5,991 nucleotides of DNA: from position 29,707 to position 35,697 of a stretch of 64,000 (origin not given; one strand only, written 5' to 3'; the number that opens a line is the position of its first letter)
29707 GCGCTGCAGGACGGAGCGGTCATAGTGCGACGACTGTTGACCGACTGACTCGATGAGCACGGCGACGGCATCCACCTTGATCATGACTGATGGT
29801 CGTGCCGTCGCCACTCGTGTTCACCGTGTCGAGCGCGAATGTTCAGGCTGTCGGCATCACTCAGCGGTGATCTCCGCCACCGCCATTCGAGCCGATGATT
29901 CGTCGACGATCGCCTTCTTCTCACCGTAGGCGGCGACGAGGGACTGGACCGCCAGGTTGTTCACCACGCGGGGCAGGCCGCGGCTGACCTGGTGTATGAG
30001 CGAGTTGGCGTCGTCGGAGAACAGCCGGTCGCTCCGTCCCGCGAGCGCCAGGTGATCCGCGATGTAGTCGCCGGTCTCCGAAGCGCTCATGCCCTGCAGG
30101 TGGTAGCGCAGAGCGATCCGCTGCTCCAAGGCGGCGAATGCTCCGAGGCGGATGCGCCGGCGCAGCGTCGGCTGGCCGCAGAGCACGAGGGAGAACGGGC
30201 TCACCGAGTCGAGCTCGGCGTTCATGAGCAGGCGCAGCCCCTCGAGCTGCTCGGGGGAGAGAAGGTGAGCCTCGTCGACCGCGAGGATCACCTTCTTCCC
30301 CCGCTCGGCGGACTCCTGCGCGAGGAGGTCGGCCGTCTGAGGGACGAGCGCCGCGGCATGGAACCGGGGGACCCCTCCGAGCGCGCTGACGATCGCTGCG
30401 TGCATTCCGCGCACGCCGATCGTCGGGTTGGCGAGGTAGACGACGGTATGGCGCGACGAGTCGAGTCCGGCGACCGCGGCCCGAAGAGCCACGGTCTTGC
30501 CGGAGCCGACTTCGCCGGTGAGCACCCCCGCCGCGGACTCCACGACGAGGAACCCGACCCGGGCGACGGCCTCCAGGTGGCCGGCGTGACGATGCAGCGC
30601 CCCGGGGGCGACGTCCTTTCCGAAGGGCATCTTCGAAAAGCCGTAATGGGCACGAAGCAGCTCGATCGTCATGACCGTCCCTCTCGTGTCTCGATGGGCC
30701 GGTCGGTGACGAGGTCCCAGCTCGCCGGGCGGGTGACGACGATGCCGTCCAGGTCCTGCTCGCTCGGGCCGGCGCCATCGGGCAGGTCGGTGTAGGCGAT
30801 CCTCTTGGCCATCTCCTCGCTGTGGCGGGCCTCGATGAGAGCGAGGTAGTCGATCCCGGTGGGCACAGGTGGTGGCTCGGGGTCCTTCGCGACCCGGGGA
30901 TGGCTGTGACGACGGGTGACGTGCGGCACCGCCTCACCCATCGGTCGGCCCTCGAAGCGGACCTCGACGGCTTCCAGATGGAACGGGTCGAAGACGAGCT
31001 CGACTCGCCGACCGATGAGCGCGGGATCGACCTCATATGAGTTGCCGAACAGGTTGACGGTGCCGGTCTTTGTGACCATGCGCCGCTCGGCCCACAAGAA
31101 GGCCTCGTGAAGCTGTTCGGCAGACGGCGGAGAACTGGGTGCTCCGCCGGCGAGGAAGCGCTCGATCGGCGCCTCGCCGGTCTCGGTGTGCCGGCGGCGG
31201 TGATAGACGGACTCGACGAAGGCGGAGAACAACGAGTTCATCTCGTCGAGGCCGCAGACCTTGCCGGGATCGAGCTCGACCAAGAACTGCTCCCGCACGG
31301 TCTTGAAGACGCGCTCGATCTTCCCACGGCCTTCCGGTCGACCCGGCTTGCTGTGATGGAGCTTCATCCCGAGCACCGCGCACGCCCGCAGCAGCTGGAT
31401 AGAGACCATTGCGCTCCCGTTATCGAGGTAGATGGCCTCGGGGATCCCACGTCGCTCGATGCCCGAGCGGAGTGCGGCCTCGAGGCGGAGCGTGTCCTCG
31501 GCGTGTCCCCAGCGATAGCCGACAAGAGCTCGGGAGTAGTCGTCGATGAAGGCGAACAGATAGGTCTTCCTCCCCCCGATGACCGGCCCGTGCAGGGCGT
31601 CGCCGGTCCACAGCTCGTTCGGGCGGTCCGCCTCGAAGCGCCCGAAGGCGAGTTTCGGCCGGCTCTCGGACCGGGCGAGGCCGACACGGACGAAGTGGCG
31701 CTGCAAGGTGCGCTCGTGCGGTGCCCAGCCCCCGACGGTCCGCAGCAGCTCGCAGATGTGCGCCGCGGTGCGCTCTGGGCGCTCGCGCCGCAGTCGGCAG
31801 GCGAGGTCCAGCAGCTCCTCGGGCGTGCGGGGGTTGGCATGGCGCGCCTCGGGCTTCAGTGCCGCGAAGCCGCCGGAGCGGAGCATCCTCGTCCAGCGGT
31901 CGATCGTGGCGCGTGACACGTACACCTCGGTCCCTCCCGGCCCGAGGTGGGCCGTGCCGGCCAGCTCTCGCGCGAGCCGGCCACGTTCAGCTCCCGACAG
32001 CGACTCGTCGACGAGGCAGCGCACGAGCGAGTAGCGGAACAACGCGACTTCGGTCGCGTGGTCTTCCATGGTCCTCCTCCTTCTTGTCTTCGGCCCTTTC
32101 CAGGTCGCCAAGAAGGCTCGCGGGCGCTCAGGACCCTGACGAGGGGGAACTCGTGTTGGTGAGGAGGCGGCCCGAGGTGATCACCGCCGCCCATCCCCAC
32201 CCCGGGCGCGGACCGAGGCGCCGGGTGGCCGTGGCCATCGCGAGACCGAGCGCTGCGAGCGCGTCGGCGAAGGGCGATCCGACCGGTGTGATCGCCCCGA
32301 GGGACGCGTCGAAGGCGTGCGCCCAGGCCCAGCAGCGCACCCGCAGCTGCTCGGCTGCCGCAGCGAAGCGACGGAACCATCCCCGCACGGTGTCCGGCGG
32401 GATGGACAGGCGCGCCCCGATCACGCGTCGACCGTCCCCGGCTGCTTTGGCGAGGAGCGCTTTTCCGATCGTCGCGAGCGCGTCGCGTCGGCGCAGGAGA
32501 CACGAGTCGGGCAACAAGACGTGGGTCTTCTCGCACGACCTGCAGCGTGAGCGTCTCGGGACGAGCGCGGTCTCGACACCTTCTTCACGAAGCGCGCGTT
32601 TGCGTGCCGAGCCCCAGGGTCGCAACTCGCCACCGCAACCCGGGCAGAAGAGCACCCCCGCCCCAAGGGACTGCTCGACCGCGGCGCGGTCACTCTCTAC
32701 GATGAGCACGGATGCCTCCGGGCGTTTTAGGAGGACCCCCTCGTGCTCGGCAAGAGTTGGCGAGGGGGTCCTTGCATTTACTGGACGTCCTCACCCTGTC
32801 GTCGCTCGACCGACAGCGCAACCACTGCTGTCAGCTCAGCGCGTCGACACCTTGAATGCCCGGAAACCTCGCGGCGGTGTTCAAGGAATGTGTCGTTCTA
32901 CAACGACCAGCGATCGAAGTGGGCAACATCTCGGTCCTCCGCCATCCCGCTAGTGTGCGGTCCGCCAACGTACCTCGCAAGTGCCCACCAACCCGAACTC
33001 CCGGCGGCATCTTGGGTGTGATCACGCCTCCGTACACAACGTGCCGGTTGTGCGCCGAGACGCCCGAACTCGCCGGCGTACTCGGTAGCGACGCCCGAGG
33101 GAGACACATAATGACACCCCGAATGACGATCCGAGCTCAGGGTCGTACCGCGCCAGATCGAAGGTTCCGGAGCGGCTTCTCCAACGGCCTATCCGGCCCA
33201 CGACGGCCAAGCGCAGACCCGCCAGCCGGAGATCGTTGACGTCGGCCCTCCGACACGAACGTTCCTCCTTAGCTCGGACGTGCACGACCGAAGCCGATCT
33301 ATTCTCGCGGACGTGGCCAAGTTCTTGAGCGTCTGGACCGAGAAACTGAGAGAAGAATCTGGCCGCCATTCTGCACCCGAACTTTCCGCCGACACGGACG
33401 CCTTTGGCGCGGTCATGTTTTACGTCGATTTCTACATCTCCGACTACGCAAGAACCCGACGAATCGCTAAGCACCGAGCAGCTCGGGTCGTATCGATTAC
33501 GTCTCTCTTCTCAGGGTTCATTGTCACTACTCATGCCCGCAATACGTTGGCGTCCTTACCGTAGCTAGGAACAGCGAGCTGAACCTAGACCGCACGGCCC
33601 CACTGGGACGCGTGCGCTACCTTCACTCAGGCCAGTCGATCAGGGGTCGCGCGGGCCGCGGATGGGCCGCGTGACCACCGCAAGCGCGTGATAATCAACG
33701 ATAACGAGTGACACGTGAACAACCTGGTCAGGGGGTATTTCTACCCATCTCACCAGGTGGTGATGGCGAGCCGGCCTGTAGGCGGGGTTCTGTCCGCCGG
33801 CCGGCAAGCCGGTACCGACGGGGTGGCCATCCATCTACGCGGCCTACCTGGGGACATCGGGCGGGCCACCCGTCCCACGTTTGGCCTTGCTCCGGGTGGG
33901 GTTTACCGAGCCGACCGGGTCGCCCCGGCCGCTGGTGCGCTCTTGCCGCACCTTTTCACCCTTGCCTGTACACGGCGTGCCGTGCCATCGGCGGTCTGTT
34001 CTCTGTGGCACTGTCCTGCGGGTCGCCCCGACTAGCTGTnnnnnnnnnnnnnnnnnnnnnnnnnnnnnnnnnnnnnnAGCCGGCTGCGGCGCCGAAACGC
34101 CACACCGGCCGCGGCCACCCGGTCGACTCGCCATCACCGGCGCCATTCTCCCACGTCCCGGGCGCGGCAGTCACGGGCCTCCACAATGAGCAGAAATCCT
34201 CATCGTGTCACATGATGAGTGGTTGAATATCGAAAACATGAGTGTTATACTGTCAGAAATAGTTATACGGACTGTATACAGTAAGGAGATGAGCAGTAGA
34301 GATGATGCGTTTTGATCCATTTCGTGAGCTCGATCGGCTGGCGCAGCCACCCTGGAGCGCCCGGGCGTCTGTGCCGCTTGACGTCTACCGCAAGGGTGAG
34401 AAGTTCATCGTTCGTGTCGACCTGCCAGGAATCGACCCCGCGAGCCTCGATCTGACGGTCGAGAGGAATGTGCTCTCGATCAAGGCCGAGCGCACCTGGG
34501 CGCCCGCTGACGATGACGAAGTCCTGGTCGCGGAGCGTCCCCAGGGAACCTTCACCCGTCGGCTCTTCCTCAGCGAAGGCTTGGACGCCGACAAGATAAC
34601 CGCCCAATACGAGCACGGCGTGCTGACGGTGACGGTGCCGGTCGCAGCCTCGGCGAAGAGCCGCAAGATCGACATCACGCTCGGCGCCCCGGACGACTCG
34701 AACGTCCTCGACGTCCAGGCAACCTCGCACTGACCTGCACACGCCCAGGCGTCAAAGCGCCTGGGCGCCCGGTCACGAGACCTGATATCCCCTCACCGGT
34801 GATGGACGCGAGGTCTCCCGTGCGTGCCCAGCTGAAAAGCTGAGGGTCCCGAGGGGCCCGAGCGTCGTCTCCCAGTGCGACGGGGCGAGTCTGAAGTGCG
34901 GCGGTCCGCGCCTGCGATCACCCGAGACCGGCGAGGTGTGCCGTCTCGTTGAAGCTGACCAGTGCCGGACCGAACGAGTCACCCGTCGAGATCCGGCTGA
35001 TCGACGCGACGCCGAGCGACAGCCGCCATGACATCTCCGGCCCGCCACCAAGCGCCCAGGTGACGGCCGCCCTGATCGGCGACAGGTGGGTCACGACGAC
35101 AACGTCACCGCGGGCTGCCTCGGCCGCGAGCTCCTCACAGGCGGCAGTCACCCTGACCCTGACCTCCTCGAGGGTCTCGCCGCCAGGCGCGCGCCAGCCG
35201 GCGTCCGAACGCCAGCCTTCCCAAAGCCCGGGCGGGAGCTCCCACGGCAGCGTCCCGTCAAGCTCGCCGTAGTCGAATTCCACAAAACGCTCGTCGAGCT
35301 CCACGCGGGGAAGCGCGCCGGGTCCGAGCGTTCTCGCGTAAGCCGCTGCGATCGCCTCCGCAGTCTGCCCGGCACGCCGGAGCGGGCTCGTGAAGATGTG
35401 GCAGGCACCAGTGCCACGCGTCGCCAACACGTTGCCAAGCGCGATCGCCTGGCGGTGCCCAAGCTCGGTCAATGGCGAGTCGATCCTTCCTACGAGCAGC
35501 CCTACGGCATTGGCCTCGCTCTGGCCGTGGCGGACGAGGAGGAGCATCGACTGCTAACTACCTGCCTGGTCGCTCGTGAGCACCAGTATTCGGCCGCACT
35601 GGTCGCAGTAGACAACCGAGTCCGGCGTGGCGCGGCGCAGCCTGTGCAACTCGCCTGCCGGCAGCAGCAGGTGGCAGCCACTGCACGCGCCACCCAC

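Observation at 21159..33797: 12.6-kb integrative island inserted into the 3' end of the RNase P RNA gene, bounded by a perfect 42-bp direct repeat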

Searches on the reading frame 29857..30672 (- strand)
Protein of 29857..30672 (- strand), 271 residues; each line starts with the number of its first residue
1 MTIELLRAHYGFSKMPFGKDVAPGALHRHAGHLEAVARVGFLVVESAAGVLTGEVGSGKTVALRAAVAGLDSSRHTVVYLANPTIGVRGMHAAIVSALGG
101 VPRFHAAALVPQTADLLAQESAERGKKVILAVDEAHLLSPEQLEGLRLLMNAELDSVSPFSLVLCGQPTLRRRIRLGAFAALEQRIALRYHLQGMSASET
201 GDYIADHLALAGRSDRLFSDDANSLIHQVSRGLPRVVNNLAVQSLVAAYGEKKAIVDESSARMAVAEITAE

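Call 9: search_protein_families(library=pfam, proteins=[window:29857-30672:-], max_evalue=0.01)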
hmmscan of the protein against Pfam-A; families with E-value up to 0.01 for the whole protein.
window:29857-30672:- (271 aa): 5 families
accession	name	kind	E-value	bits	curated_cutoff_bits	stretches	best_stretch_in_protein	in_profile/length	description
PF13401.12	AAA_22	-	2.5e-21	76.8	27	1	48-173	7-129/130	AAA domain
PF25199.1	nSTAND_NTPase5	-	6.6e-06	26.4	34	1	50-138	45-108/145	Novel STAND NTPase 5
PF13604.12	AAA_30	-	1.4e-05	25.4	27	1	47-148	19-110/191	AAA domain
PF09848.15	SLFN-g3_helicase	-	0.00083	19.2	24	1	50-140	5-93/354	Schlafen group 3, DNA/RNA helicase domain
PF01637.24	ATPase_2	-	0.0025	18.1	33.2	0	50-146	24-128/225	ATPase domain predominantly from Archaea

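Call 69: search_protein_families(library=ncbifam, proteins=[window:29857-30672:-], max_evalue=0.001)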
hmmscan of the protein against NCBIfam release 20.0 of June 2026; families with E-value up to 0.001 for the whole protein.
window:29857-30672:- (271 aa): 1 family
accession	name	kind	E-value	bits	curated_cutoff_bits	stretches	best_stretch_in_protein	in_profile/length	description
TIGR03015.1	pepcterm_ATPase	hypoth_equivalog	3.4e-40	138.2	324.5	1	7-270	3-268/269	XrtA/PEP-CTERM system-associated ATPase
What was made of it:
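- Closest known: Transposons with a DDE transposase. Same: The internal module at 29857-32709 has this two-gene architecture (calls 9, 69).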

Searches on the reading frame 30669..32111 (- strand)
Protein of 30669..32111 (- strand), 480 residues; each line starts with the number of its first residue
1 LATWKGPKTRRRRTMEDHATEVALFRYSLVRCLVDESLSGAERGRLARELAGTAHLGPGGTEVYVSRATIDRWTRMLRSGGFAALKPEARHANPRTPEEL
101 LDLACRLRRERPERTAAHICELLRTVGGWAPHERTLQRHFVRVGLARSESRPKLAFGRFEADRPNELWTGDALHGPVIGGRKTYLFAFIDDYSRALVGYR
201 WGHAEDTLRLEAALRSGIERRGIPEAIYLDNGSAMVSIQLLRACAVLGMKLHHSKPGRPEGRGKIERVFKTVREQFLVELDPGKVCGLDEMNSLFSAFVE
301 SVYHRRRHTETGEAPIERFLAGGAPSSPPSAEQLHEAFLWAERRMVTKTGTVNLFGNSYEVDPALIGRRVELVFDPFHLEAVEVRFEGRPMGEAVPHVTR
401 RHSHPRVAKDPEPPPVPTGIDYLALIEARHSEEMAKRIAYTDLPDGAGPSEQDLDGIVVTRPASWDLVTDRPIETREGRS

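Call 9: search_protein_families(library=pfam, proteins=[window:30669-32111:-], max_evalue=0.01)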
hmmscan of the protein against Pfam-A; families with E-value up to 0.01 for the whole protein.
window:30669-32111:- (480 aa): 6 families
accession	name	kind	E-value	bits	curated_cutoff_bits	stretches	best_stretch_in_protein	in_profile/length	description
PF00665.32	rve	-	1.4e-21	77.1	32.6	1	162-259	2-102/102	Integrase core domain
PF09299.17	Mu-transpos_C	-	1.3e-08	35.1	21.7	1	337-388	3-56/61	Mu transposase, C-terminal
PF13565.12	HTH_32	-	1.8e-06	28.8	33.7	1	69-138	1-71/73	Homeodomain-like domain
PF22483.2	Mu-transpos_C_2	-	3.3e-06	27.2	27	1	340-380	10-50/73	Mu transposase, C-terminal domain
PF13683.12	rve_3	-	2e-05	24.7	26.5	1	248-313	2-64/67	Integrase core domain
PF13518.12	HTH_28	-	0.0023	18.4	25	1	43-89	2-48/52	Helix-turn-helix domain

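Call 69: search_protein_families(library=ncbifam, proteins=[window:30669-32111:-], max_evalue=0.001)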
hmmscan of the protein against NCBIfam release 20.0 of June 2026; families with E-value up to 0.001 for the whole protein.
window:30669-32111:- (480 aa): 5 families
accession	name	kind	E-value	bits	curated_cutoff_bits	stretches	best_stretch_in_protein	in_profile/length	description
NF033577.2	transpos_IS481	equivalog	3e-45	154.9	224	1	54-319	23-284/284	IS481 family transposase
NF033516.0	transpos_IS3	equivalog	1.2e-23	84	160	1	151-312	202-361/369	IS3 family transposase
NF033594.2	transpos_ISNCY_2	equivalog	6.9e-21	74.8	250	1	64-363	21-330/368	ISNCY family transposase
NF033546.1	transpos_IS21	equivalog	2.1e-12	47.2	160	1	62-320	17-283/294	IS21 family transposase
NF033545.0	transpos_IS630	equivalog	1.5e-06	27.9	100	1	64-154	23-119/299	IS630 family transposase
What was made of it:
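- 29857..32709 (-): Transposition module: AAA_22 ATPase (29857-30672), rve plus Mu-transposase-C DDE transposase (30669-32111) and a DUF6431/HTH protein (32128-32709). The element ends were not determined. Pfam (call 9) and NCBIfam (call 69).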

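Call 70: find_encoding_contigs(protein=window:30669-32111:-, flank=10000, max_places=8)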
Protein window:30669-32111:- (480 aa): no gene with exactly this product is on record in the collection.
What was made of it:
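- On Mu/Tn552/Tn5053-like transposon (internal module): No second copy was available for comparison (call 70).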

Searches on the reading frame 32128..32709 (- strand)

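Call 9: search_protein_families(library=pfam, proteins=[window:32128-32709:-], max_evalue=0.01)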
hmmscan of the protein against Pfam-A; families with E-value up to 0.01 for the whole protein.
window:32128-32709:- (193 aa): 3 families
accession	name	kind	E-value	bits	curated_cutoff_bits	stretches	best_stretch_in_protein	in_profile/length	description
PF20020.4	DUF6431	-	3.3e-09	36.9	26.6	1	22-82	1-61/82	Domain of unknown function (DUF6431)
PF13518.12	HTH_28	-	0.00017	22.1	25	0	83-117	4-38/52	Helix-turn-helix domain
PF13384.12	HTH_23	-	0.00031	20.9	24.6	1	83-117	9-44/50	Homeodomain-like domain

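Call 69: search_protein_families(library=ncbifam, proteins=[window:32128-32709:-], max_evalue=0.001)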
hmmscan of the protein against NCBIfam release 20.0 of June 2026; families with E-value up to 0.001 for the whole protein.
window:32128-32709:- (193 aa): 0 families

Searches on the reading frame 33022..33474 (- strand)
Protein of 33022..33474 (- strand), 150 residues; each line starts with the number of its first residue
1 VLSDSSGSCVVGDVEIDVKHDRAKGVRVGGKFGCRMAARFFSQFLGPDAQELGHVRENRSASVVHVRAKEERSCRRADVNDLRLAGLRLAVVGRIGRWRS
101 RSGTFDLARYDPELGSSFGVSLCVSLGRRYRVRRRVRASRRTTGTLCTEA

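Call 9: search_protein_families(library=pfam, proteins=[window:33022-33474:-], max_evalue=0.01)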
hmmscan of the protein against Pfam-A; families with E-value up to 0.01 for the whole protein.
window:33022-33474:- (150 aa): 0 families

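Call 69: search_protein_families(library=ncbifam, proteins=[window:33022-33474:-], max_evalue=0.001)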
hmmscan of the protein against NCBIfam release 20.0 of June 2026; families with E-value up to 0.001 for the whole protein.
window:33022-33474:- (150 aa): 0 families

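Call 71: find_encoding_contigs(protein=window:33022-33474:-, flank=10000, max_places=8)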
Protein window:33022-33474:- (150 aa): no gene with exactly this product is on record in the collection.
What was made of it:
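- Tried and rejected: Look-ups for the transposase and the 150-aa ORF found nothing, probably because start codons differ (calls 70, 71).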

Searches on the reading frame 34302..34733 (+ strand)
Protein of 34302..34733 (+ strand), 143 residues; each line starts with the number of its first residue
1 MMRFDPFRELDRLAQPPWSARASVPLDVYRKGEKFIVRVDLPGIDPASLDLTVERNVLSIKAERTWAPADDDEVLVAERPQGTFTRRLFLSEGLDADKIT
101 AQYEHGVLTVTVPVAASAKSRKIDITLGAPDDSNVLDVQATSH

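Call 9: search_protein_families(library=pfam, proteins=[window:34302-34733:+], max_evalue=0.01)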
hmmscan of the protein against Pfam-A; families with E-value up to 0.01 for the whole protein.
window:34302-34733:+ (143 aa): 2 families
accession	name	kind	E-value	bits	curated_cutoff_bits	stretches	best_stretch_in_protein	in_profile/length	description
PF00011.27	HSP20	-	2.2e-22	79.5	20.8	1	29-126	3-102/102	Hsp20/alpha crystallin family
PF17886.7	ArsA_HSP20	-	3.3e-05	23.8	22.5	1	33-111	2-62/63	HSP20-like domain found in ArsA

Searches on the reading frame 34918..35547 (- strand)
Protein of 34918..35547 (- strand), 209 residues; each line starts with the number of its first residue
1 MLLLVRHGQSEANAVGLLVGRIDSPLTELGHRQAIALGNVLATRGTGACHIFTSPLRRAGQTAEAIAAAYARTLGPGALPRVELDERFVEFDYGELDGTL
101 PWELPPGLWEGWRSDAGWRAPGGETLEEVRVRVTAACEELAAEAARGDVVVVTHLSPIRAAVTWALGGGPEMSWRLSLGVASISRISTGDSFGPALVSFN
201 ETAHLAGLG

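Call 9: search_protein_families(library=pfam, proteins=[window:34918-35547:-], max_evalue=0.01)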
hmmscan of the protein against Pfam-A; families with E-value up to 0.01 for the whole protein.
window:34918-35547:- (209 aa): 1 family
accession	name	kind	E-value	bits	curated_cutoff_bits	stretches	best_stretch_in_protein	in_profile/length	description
PF00300.27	His_Phos_1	-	1.7e-43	149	21.7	1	2-201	1-193/194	Histidine phosphatase superfamily (branch 1)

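Call 11: find_encoding_contigs(protein=window:34918-35547:-, flank=10000, max_places=10)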
Protein window:34918-35547:- (209 aa): 2 contigs read that carry it; 2 places shown.
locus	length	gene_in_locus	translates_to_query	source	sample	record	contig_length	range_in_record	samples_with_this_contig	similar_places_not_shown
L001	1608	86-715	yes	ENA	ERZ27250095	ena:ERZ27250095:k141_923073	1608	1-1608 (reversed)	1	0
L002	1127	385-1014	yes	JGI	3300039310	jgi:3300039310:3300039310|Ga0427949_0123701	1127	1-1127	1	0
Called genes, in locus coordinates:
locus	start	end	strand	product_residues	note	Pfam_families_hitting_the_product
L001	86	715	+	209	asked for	PF00300:His_Phos_1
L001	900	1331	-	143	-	PF00011:HSP20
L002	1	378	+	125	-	?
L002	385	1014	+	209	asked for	PF00300:His_Phos_1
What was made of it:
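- Tried and rejected: The HisPhos look-up gave only contigs under 2 kb (call 11).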
